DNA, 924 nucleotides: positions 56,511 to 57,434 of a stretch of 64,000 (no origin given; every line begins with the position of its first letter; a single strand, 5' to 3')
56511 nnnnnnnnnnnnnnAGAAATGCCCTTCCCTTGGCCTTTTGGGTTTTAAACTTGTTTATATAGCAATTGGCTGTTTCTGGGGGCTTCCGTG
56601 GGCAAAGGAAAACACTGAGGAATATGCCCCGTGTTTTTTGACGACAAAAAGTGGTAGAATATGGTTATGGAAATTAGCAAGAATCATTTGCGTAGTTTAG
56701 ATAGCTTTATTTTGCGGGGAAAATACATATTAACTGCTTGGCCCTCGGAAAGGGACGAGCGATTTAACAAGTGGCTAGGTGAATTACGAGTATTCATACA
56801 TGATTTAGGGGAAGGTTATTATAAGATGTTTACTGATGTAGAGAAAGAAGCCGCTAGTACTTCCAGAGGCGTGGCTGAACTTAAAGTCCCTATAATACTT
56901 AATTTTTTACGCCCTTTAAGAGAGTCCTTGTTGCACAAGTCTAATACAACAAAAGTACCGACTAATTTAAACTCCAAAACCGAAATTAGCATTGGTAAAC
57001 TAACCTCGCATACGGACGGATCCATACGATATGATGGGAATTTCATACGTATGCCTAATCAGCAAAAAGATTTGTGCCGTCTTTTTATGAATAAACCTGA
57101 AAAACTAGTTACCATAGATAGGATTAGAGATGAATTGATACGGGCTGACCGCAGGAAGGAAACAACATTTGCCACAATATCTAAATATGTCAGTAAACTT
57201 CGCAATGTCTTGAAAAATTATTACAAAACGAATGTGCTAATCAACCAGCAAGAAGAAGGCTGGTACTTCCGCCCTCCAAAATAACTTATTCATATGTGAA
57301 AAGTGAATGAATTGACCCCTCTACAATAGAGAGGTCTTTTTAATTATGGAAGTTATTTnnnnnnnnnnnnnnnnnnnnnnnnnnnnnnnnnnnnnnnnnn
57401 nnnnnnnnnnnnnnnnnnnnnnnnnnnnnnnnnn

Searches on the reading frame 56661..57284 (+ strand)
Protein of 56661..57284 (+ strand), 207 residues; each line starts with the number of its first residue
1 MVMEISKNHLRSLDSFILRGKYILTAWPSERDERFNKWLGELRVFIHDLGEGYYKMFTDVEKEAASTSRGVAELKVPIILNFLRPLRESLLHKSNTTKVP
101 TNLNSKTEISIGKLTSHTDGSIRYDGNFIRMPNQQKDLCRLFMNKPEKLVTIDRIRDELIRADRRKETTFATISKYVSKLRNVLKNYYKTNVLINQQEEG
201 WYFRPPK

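Call 56: search_protein_families(library=pfam, proteins=[window:56661-57284:+], max_evalue=0.001)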
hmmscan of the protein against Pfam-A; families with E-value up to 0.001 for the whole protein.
window:56661-57284:+ (207 aa): 1 family
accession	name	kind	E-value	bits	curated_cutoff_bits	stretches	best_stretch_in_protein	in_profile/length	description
PF00486.34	Trans_reg_C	-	0.00014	22.3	26.2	1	129-195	4-68/77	Transcriptional regulatory protein, C terminal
